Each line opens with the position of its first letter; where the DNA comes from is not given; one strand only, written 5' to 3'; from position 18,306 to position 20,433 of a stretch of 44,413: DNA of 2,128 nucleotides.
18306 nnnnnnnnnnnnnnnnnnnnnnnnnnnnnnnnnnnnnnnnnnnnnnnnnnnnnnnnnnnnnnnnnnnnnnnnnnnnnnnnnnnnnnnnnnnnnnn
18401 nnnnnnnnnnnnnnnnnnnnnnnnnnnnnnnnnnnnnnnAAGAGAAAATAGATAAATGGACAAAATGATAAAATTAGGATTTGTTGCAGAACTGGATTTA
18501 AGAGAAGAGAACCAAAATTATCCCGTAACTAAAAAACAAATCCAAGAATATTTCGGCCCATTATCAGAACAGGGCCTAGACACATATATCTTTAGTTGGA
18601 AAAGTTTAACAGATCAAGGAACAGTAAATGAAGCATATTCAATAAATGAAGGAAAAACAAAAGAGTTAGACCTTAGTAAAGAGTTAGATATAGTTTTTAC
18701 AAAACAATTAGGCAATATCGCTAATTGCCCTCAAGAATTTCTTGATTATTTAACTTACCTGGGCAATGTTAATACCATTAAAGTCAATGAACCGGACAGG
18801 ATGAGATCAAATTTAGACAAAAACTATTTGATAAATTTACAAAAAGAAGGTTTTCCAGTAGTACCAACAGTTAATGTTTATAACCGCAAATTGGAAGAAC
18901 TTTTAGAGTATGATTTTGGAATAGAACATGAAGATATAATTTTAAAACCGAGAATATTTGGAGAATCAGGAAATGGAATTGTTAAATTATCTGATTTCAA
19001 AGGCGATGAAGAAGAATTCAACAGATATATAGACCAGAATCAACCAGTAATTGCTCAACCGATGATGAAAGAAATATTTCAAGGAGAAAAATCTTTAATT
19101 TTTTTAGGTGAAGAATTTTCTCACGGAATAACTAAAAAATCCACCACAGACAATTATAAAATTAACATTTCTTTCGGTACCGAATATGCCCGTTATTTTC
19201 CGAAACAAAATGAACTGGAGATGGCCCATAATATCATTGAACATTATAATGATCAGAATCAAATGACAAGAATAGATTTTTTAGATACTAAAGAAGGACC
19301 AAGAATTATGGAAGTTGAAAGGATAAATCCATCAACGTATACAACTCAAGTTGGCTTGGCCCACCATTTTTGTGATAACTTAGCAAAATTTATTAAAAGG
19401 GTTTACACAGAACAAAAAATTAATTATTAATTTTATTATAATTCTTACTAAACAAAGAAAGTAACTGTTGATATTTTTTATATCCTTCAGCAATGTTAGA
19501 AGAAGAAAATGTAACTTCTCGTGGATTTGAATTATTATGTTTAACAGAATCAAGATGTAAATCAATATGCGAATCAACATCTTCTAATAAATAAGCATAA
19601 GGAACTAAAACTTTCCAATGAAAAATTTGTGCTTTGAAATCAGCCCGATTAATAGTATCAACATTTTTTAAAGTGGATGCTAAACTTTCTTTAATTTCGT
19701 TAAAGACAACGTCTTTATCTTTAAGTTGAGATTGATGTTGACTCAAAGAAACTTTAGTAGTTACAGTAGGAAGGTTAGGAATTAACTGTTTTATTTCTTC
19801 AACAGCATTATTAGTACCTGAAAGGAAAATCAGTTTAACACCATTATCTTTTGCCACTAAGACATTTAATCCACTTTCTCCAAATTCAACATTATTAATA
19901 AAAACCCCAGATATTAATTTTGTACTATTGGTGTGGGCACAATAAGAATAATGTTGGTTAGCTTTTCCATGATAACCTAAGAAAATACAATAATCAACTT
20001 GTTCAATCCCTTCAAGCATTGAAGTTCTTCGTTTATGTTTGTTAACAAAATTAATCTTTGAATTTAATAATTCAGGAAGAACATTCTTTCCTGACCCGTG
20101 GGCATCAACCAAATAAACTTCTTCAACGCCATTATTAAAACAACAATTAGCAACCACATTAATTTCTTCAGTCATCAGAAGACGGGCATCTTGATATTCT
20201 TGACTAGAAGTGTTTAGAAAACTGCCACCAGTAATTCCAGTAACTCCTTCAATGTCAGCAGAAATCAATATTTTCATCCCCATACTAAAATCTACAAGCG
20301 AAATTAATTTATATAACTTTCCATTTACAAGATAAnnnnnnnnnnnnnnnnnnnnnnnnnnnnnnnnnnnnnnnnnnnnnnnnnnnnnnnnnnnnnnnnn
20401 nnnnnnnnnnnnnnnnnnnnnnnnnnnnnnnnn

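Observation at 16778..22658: Murein-peptide-like enzyme set in an archaeon: Asp racemase, two ATP-grasp ligases, D-aminopeptidase, C39-like protein and exported GH3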

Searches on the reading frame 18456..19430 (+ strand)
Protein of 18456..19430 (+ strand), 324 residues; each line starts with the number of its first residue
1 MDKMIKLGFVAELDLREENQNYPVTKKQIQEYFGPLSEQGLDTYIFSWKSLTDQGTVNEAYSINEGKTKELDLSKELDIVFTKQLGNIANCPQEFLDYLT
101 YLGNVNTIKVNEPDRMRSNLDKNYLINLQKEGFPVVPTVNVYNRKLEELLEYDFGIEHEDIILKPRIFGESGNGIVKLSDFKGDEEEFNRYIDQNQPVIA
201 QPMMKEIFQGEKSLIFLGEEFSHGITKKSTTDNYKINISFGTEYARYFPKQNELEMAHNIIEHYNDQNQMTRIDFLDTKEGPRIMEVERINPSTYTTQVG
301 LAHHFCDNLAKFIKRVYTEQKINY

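Call 3: search_protein_families(library=pfam, proteins=[window:18456-19430:+], max_evalue=0.01)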
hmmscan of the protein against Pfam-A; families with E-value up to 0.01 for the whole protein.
window:18456-19430:+ (324 aa): 1 family
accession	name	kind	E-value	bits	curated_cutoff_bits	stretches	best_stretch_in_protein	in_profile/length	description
PF02955.21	GSH-S_ATP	-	2.6e-07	30.7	23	1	152-267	25-142/175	Prokaryotic glutathione synthetase, ATP-grasp domain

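Call 4: search_protein_families(library=ncbifam, proteins=[window:18456-19430:+], max_evalue=0.01)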
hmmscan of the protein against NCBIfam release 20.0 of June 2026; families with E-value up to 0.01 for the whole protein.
window:18456-19430:+ (324 aa): 5 families
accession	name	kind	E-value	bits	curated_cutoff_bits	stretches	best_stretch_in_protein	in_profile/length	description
NF058666.1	D_CycloSer_DcsG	equivalog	3.5e-14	52.6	360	1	77-294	48-277/298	D-cycloserine synthetase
NF040720.1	MptN_Meth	equivalog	1.3e-10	40.8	350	1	65-296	45-273/291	tetrahydromethanopterin:alpha-L-glutamate ligase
TIGR04356.1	grasp_GAK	hypoth_equivalog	4.8e-10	39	300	1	67-288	45-259/287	GAK system ATP-grasp enzyme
NF003573.0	PRK05246.1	equivalog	1.9e-09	36.7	272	1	67-268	71-266/316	glutathione synthase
TIGR01380.1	glut_syn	equivalog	2.5e-09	36.6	299.05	1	61-261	64-258/312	glutathione synthase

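Call 20: search_solved_structures(query=window:18456-19427:+, max_evalue=0.01)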
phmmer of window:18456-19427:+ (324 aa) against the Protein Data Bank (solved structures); distinct sequences matched with E-value up to 0.01: 0.

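Call 39: find_homologous_proteins(query=window:18456-19427:+)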
Query window:18456-19427:+ (324 aa): 5 proteins with E <= 0.001 among 1097 candidates.
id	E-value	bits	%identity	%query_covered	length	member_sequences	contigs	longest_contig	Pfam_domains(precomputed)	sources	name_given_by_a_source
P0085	6.2e-213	724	99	100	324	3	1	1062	PF02955.22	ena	-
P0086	1.3e-180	618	84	99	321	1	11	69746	PF02955.22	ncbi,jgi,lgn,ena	-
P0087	6.3e-76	274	40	97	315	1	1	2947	PF02955.22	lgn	-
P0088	4.1e-47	179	35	92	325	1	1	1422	-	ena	-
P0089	6.5e-13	67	26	68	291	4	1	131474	PF27100.1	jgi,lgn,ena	-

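Call 41: search_protein_families(library=pfam, proteins=[P0089], max_evalue=0.001)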
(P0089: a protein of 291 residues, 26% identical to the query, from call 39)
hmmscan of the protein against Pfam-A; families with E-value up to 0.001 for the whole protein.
P0089 (291 aa): 1 family
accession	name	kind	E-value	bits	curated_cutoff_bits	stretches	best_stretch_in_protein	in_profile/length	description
PF02955.21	GSH-S_ATP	-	9.5e-05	22.3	23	1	128-233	30-136/175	Prokaryotic glutathione synthetase, ATP-grasp domain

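Call 49: predict_structure(alignment_id=A2)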
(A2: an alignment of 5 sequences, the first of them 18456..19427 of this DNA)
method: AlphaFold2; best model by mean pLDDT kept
length: 324 residues; sequences in the alignment: 5
mean_pLDDT: 85.0   pTM: 0.83
mean pLDDT of the five models: 85.0, 84.7, 84.6, 84.3, 83.9
residues with pLDDT >= 90: 144; 70-90: 140; 50-70: 36; < 50: 4
segments of 3 or more residues with pLDDT < 50: 20-22
pLDDT, mean of each block of 10 residues (from residue 1): 82 59 59 81 89 91 88 93 73 87 91 84 89 95 90 93 79 85 94 90 93 86 88 78 88 94 90 92 88 69 86 88 59
secondary structure, 60 per line:
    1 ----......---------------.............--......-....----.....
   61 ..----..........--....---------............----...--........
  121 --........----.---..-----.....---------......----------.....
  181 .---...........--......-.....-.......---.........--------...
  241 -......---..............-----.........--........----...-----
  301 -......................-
elements in order: E5-10 H26-38 E41-46 E56-62 E67-72 H73-76 E79-82 H92-103 E108-110 H113-120 H123-130 H146-150 E160-165 H178-181 H185-195 E198-203 H205-209 E211-217 E221-229 E242-247 H251-264 E270-278 E281-288 H302-323

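Call 55: fold_search(model_id=the predicted structure, library=pdb)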
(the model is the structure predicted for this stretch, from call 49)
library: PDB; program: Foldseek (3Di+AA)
matches with E <= 10: 871; with E <= 0.001: 358
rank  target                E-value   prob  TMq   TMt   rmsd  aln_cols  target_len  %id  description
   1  6jil_A                1.2e-15  1.00  0.70  0.76   3.8       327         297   19  Crystal structure of D-cycloserine synthetase DcsG (released 2019-12-18)
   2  5zct_A                3.8e-15  1.00  0.66  0.72   5.1       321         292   16  The crystal structure of the poly-alpha-L-glutamate peptides synthetase RimK at 2.05 angstrom resolution. (released 2018-07-25)
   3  6jil_B                4.3e-15  1.00  0.70  0.76   3.8       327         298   19  Crystal structure of D-cycloserine synthetase DcsG (released 2019-12-18)
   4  5zct_C                7.4e-15  1.00  0.67  0.74   6.4       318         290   16  The crystal structure of the poly-alpha-L-glutamate peptides synthetase RimK at 2.05 angstrom resolution. (released 2018-07-25)
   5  5zk6                  1.8e-14  1.00  0.67  0.73   6.4       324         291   14  Crystal structure of RimK complexed with RpsF (released 2019-03-27)
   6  4iwx                  2.3e-13  1.00  0.67  0.73   6.2       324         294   14  Rimk structure at 2.85A (released 2013-05-08)
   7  5k2m_A                2.3e-13  1.00  0.64  0.74   4.1       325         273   14  Bifunctional LysX/ArgX from Thermococcus kodakarensis with LysW-gamma-AAA (released 2016-09-07)
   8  1gsa                  5.7e-13  1.00  0.71  0.73   4.7       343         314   16  STRUCTURE OF GLUTATHIONE SYNTHETASE COMPLEXED WITH ADP AND GLUTATHIONE (released 1996-06-20)
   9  7drm_C                5.7e-13  1.00  0.60  0.63   6.2       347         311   14  Structure of ATP-grasp ligase PsnB complexed with minimal precursor, Mg, and ADP (released 2021-09-08)
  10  5k2m_D                6.8e-13  1.00  0.61  0.72   4.3       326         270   13  Bifunctional LysX/ArgX from Thermococcus kodakarensis with LysW-gamma-AAA (released 2016-09-07)
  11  1pk8_A                8.7e-13  1.00  0.57  0.60   6.4       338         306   14  Crystal Structure of Rat Synapsin I C Domain Complexed to Ca.ATP (released 2004-03-23)
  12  7drm_A                9.2e-13  1.00  0.59  0.61   6.3       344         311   14  Structure of ATP-grasp ligase PsnB complexed with minimal precursor, Mg, and ADP (released 2021-09-08)
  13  7drp_A                1.1e-12  1.00  0.60  0.62   6.2       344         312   13  Structure of ATP-grasp ligase PsnB complexed with phosphomimetic variant of minimal precursor, Mg, and ADP (released 2021-09-08)
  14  7qys_E                1.2e-12  1.00  0.66  0.73   4.9       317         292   14  Crystal structure of RimK from Pseudomonas syringae DC3000 (released 2022-10-05)
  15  7qys_L                1.3e-12  1.00  0.66  0.72   4.6       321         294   14  Crystal structure of RimK from Pseudomonas syringae DC3000 (released 2022-10-05)
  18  5k2m_H                1.8e-12  1.00  0.63  0.74   4.1       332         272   13  Bifunctional LysX/ArgX from Thermococcus kodakarensis with LysW-gamma-AAA (released 2016-09-07)
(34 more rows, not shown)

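Call 70: search_protein_families(library=padloc, proteins=[window:18456-19430:+], max_evalue=0.001)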
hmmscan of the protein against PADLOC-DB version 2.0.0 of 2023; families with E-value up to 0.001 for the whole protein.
window:18456-19430:+ (324 aa): 0 families

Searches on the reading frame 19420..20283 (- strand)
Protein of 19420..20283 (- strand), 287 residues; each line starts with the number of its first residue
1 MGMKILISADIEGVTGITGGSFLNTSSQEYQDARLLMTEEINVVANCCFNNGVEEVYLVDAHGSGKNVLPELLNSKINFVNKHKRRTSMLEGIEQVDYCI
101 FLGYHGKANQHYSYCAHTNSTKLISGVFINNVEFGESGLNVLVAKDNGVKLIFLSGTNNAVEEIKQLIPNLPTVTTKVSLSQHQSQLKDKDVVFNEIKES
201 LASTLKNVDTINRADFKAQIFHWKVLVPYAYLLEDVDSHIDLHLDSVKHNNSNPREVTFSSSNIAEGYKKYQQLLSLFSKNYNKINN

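Call 3: search_protein_families(library=pfam, proteins=[window:19420-20283:-], max_evalue=0.01)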
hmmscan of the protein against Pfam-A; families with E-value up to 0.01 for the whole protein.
window:19420-20283:- (287 aa): 1 family
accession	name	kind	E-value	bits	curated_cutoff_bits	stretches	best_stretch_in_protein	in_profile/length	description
PF04951.18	Peptidase_M55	-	2.2e-56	191.6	25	1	3-219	1-218/264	D-aminopeptidase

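Call 4: search_protein_families(library=ncbifam, proteins=[window:19420-20283:-], max_evalue=0.01)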
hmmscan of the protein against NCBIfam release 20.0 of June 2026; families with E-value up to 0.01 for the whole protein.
window:19420-20283:- (287 aa): 1 family
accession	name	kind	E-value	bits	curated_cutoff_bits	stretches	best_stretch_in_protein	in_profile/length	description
NF058634.1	AmiPeptDppABac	equivalog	1.7e-38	132.6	430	1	3-210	1-207/274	D-aminopeptidase DppA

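Call 59: find_homologous_proteins(query=window:19420-20280:-)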
Query window:19420-20280:- (286 aa): 35 proteins with E <= 0.001 among 749 candidates.
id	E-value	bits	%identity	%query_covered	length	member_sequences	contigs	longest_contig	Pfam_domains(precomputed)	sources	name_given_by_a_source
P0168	1.7e-184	629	100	100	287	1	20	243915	PF04951.19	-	-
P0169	4.9e-135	467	77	100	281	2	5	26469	PF04951.19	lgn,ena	-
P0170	5.3e-46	175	36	99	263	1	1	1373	PF04951.19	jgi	jgi:D-amino peptidase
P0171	1.6e-36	144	36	98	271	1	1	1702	PF04951.19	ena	-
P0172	6.4e-31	126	31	96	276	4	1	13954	PF04951.19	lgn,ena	-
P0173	7.5e-26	109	30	96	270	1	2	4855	PF04951.19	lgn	-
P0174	3.6e-25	107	33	72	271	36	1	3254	PF04951.19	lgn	-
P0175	5.2e-22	97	33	73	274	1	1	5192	PF04951.19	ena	-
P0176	1.8e-20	92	27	93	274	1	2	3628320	PF04951.19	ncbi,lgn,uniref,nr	ncbi:M55 family metallopeptidase [Tepidibacter aestuarii]|uniref:M55 family metallopeptidase n=1 Tax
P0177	4.4e-19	87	34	70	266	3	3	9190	PF04951.19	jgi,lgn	jgi:D-amino peptidase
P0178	4.9e-19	87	33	73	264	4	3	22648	PF04951.19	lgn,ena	-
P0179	9.5e-19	86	34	63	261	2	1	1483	PF04951.19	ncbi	-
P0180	1.7e-18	85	28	94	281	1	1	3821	PF04951.19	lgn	-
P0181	3.6e-18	84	35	62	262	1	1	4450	PF04951.19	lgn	-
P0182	8.2e-17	80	32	61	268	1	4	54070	PF04951.19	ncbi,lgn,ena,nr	ncbi:MAG: M55 family metallopeptidase [Bacteriovoracaceae bacterium]|nr:M55 family metallopeptidase 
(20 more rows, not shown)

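Call 60: find_encoding_contigs(protein=P0172, flank=7000, max_places=1)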
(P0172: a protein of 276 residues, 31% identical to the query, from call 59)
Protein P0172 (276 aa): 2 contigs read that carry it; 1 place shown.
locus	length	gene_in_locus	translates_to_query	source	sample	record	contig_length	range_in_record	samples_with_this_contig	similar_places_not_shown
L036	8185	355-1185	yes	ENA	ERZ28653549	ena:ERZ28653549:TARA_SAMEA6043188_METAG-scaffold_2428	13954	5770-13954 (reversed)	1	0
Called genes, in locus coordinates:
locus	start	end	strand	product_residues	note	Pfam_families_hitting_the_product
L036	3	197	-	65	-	?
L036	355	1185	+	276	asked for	PF04951:Peptidase_M55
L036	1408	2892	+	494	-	PF02310:B12-binding, PF04055:Radical_SAM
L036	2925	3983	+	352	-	PF12838:Fer4_7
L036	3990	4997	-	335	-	PF13170:DUF4003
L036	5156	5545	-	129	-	PF17319:DUF5362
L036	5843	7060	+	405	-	PF08448:PAS_4 (weak), PF13426:PAS_9 (faint), PF07228:SpoIIE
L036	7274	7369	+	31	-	PF02445:NadA (weak)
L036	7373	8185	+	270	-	PF02445:NadA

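Call 61: find_encoding_contigs(protein=P0173, flank=7000, max_places=1)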
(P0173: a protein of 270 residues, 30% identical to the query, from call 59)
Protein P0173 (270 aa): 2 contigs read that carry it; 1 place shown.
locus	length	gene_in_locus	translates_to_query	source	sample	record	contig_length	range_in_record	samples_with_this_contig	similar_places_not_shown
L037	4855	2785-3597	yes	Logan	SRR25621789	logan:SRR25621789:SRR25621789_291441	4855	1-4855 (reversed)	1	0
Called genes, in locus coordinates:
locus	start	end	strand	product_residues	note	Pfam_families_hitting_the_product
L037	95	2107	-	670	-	PF26549:Tricorn_N, PF07676:PD40 (weak), PF26549:Tricorn_N, PF26550:Tricorn_2nd (weak), PF07676:PD40 (weak), PF01738:DLH (weak), PF02129:Peptidase_S15 (weak), PF00326:Peptidase_S9, +3 more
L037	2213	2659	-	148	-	PF00075:RNase_H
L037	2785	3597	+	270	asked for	PF04951:Peptidase_M55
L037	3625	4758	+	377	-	PF06925:MGDG_synth, PF00534:Glycos_transf_1, PF04101:Glyco_tran_28_C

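Call 62: search_solved_structures(query=window:19420-20280:-, max_evalue=0.001, show_alignments=1)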
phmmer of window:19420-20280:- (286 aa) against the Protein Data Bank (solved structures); distinct sequences matched with E-value up to 0.001: 2.
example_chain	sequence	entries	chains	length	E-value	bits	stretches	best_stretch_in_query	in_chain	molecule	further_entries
1hi9_A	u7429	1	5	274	2e-25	92.9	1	2-185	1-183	DIPEPTIDE TRANSPORT PROTEIN DPPA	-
4wn4_A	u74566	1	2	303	0.00099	21.8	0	164-199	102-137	Pentatricopeptide repeat protein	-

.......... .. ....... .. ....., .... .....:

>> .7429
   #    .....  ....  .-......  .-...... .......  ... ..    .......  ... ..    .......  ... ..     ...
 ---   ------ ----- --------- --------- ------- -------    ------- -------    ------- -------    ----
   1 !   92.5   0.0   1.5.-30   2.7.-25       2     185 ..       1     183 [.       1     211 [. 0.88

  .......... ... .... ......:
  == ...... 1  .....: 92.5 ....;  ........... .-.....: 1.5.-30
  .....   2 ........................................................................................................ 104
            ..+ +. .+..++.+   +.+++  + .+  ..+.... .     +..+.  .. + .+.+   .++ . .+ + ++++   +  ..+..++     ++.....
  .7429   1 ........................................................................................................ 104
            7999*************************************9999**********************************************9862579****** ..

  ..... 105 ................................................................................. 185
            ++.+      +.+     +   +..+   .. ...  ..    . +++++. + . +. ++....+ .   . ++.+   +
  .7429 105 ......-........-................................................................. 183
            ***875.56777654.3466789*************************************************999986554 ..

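Call 70: search_protein_families(library=padloc, proteins=[window:19420-20283:-], max_evalue=0.001)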
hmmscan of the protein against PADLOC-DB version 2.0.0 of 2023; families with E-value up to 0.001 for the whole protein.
window:19420-20283:- (287 aa): 0 families
